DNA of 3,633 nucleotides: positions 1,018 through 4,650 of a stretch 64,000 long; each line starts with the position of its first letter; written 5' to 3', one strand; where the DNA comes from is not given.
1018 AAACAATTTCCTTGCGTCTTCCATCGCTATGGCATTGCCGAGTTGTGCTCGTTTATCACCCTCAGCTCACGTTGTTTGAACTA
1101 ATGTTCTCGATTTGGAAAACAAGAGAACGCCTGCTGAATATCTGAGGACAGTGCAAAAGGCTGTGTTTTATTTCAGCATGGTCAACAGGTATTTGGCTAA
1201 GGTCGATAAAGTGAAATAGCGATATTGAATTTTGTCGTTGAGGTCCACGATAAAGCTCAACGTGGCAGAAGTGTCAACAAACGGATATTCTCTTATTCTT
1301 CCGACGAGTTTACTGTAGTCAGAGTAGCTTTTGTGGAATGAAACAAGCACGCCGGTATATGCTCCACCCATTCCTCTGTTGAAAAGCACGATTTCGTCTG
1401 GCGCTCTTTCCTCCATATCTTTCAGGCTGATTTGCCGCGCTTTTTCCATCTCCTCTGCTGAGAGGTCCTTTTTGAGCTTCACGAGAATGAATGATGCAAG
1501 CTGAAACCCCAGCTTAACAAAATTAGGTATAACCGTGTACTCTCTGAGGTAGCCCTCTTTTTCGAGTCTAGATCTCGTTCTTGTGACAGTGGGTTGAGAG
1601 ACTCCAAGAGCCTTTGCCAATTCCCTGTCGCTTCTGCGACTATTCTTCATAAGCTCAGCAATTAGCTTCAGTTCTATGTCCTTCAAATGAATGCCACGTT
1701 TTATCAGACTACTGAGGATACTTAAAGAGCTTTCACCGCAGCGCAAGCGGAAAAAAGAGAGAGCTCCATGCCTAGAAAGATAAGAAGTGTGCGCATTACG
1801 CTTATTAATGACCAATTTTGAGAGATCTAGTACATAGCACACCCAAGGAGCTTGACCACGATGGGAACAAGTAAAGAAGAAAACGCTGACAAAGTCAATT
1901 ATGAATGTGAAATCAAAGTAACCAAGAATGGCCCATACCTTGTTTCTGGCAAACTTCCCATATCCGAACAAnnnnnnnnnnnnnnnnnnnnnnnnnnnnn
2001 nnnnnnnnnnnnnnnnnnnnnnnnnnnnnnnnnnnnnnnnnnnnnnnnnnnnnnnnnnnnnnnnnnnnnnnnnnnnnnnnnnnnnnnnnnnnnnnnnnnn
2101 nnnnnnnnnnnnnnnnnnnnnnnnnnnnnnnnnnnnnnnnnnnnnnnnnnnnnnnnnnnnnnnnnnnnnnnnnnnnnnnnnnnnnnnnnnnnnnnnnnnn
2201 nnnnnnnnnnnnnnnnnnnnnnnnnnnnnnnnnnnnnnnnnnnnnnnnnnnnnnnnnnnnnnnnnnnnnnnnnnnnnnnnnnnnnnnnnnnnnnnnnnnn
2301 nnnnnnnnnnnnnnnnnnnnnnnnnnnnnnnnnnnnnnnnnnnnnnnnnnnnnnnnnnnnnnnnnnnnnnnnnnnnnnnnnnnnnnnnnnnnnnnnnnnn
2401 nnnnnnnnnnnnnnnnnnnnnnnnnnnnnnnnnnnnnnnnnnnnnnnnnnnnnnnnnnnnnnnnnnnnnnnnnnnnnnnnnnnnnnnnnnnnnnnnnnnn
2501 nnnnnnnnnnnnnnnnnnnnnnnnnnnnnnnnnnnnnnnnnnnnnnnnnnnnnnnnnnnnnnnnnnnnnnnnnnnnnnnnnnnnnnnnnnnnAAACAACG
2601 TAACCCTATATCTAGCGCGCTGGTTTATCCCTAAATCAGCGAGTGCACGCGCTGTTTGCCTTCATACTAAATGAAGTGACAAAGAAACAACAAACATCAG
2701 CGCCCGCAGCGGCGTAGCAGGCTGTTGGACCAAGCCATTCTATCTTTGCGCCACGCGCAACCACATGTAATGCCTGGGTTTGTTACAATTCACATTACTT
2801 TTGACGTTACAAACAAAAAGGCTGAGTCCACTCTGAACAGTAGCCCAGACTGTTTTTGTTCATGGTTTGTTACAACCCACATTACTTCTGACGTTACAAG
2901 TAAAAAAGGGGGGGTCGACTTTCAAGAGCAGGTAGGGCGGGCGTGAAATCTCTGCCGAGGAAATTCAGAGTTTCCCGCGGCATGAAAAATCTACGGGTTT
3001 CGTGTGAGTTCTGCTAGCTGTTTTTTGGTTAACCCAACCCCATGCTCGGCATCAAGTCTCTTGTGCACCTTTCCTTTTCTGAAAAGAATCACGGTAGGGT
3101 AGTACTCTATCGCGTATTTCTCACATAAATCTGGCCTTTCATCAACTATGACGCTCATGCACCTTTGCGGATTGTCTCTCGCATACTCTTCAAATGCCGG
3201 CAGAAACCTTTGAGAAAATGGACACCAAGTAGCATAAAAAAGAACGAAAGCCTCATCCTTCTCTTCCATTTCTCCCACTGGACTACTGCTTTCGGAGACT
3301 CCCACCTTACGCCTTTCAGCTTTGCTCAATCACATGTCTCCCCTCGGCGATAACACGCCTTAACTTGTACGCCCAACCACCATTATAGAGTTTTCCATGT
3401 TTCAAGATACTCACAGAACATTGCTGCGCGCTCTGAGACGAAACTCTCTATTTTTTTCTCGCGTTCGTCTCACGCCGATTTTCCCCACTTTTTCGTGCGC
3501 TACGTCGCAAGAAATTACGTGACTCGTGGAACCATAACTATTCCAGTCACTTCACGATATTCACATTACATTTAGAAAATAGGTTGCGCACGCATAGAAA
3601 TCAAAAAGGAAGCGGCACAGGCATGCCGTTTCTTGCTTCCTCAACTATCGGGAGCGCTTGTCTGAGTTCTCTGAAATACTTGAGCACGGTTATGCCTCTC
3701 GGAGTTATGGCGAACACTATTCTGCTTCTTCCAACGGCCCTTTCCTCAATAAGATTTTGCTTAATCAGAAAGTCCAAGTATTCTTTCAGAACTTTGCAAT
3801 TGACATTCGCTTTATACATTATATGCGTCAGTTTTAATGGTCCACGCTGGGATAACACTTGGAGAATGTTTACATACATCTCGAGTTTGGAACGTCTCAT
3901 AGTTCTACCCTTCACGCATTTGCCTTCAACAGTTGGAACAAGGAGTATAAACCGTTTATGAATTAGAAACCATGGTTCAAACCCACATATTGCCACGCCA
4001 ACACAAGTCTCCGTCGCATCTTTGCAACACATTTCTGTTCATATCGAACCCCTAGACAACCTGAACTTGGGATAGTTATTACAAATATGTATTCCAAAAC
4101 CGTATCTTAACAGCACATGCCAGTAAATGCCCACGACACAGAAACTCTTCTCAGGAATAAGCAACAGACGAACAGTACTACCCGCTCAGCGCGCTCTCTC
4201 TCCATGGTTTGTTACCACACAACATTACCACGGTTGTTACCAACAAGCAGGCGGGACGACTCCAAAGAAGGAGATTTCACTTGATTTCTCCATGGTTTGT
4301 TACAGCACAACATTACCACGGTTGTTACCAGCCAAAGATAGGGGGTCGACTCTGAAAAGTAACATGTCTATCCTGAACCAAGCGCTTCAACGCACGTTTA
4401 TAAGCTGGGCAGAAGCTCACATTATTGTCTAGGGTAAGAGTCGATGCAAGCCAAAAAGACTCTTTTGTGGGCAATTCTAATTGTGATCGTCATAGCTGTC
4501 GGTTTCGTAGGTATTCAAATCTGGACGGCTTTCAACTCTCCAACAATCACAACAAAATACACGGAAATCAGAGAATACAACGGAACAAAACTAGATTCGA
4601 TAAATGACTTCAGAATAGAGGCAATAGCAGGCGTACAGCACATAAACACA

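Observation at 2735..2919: About 185-bp structured intergenic element with a near-identical inverted twin 28 kb away; substitutions avoid the two internal 37-nt repeats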

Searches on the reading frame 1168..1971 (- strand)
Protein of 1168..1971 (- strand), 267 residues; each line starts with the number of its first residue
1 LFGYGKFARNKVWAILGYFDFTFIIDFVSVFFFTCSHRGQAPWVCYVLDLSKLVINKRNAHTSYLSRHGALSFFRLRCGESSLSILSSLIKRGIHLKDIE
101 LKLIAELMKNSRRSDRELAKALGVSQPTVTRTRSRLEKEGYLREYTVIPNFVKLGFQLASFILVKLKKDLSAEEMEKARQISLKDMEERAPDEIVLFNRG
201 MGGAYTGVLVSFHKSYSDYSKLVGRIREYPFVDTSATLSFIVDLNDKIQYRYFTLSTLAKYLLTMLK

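Call 12: search_protein_families(library=pfam, proteins=[window:1168-1971:-], max_evalue=0.01)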
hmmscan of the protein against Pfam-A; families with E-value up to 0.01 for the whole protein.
window:1168-1971:- (267 aa): 19 families
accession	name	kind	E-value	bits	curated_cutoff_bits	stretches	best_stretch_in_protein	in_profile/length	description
PF13412.12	HTH_24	-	7.1e-11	41.9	21.9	1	97-143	2-48/48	Winged helix-turn-helix DNA-binding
PF13404.12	HTH_AsnC-type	-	2.1e-09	37.5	27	1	98-137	3-42/42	AsnC-type helix-turn-helix domain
PF01047.28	MarR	-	1.6e-05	25.2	24.6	1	116-143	21-48/59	MarR family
PF13384.12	HTH_23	-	2e-05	24.7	24.6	1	104-140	10-45/50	Homeodomain-like domain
PF13545.12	HTH_Crp_2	-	2.4e-05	24.6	27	1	115-144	25-55/70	Crp-like helix-turn-helix domain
PF01325.25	Fe_dep_repress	-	2.9e-05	24.6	26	1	115-142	25-52/60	Iron dependent repressor, N-terminal DNA binding domain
PF18024.7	HTH_50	-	4.5e-05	23.5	27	1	96-131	8-42/50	Helix-turn-helix domain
PF12802.13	MarR_2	-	0.00013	22.5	27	1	98-143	5-51/61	MarR family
PF01978.25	TrmB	-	0.00021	21.5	25.6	1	95-144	5-54/68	Sugar-specific transcriptional regulator TrmB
PF13730.12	HTH_36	-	0.00025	21.2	25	1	101-142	8-55/55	Helix-turn-helix domain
PF25213.1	HVO_A0261_N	-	0.00086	19.6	35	1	108-143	20-55/86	HVO_A0261 N-terminal domain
PF20432.4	Xre-like-HTH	-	0.002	18.8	25.8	1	101-134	12-43/63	Antitoxin Xre-like helix-turn-helix domain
PF00392.27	GntR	-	0.0022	18.1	27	1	115-142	27-54/64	Bacterial regulatory proteins, gntR family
PF09339.16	HTH_IclR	-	0.0024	18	22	1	116-143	22-49/52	IclR helix-turn-helix domain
PF08279.18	HTH_11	-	0.004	17.5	25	0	101-141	3-44/55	HTH domain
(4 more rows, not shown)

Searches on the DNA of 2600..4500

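Call 25: search_rna_families(source=window, start=2600, end=4500, threshold=evalue, max_evalue=10)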
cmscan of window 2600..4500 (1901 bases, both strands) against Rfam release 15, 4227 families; matches with E-value up to 10: 2.
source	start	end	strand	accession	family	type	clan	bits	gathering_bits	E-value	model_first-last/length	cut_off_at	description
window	2828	2891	+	RF00300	snoZ221_snoR21b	Gene; snRNA; snoRNA; CD-box;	-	20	44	0.44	31-87/91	no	Small nucleolar RNA Z221/R21b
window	2639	2707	-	RF01182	SNORD11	Gene; snRNA; snoRNA; CD-box;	CL00103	19.3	55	2.7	1-84/84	no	Small nucleolar RNA SNORD11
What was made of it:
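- On Structured non-coding RNA (any Rfam family): In the permissive scan only two chance-level C/D snoRNA hits appear (E 0.44 and 2.7, 20 and 19 bits against gathering scores of 44 and 55) (call 25).
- Tried and rejected: C/D-box or H/ACA sRNA: no C box, and Rfam gives only chance-level hits (call 25).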

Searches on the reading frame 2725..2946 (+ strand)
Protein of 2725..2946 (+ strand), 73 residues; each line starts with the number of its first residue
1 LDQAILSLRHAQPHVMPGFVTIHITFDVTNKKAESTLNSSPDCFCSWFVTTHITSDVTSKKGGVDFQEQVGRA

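Call 30: search_protein_families(library=pfam, proteins=[window:2725-2946:+], max_evalue=0.1)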
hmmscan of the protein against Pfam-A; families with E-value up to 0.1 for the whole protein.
window:2725-2946:+ (73 aa): 0 families

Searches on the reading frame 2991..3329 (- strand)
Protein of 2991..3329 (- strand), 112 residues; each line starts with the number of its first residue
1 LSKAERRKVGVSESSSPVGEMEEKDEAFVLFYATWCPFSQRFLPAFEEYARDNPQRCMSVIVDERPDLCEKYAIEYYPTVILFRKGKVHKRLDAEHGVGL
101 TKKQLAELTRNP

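Call 12: search_protein_families(library=pfam, proteins=[window:2991-3329:-], max_evalue=0.01)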
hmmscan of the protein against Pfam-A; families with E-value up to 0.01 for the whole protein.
window:2991-3329:- (112 aa): 4 families
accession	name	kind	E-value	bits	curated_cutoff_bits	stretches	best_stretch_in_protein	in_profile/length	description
PF00085.26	Thioredoxin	-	9.1e-13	48.5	23.5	1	23-94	17-90/103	Thioredoxin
PF13098.12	Thioredoxin_2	-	0.0008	20.2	27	1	22-90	3-86/104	Thioredoxin-like domain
PF14595.12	Thioredoxin_9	-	0.0016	18.7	25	1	12-84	29-105/129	Thioredoxin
PF13905.12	Thioredoxin_8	-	0.0035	18.1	27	0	45-85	49-90/94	Thioredoxin-like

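Call 57: find_encoding_contigs(protein=window:2991-3329:-, flank=3000, max_places=8)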
Protein window:2991-3329:- (112 aa): no gene with exactly this product is on record in the collection.

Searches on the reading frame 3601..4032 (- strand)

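Call 12: search_protein_families(library=pfam, proteins=[window:3601-4032:-], max_evalue=0.01)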
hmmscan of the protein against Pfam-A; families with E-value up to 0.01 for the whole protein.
window:3601-4032:- (143 aa): 3 families
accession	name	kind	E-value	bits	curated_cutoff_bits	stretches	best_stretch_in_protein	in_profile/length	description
PF14947.12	HTH_45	-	3.3e-16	59.5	25.5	1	46-125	1-74/77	Winged helix-turn-helix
PF01022.26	HTH_5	-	0.0079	16.5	22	0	54-96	5-46/47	Bacterial regulatory protein, arsR family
PF05491.19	RuvB_C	-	0.0094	16.3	24.7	0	53-117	8-71/72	RuvB C-terminal winged helix domain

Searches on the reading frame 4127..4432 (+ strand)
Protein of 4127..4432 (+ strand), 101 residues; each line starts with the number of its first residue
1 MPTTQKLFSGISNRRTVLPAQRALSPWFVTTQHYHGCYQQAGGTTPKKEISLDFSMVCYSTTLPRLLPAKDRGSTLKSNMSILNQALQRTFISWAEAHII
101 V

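Call 30: search_protein_families(library=pfam, proteins=[window:4127-4432:+], max_evalue=0.1)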
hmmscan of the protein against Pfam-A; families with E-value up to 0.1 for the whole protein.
window:4127-4432:+ (101 aa): 1 family
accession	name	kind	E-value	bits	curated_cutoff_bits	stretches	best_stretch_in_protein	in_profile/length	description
PF17697.6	DUF5543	-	0.01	16.6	25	1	18-64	35-81/118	Family of unknown function (DUF5543)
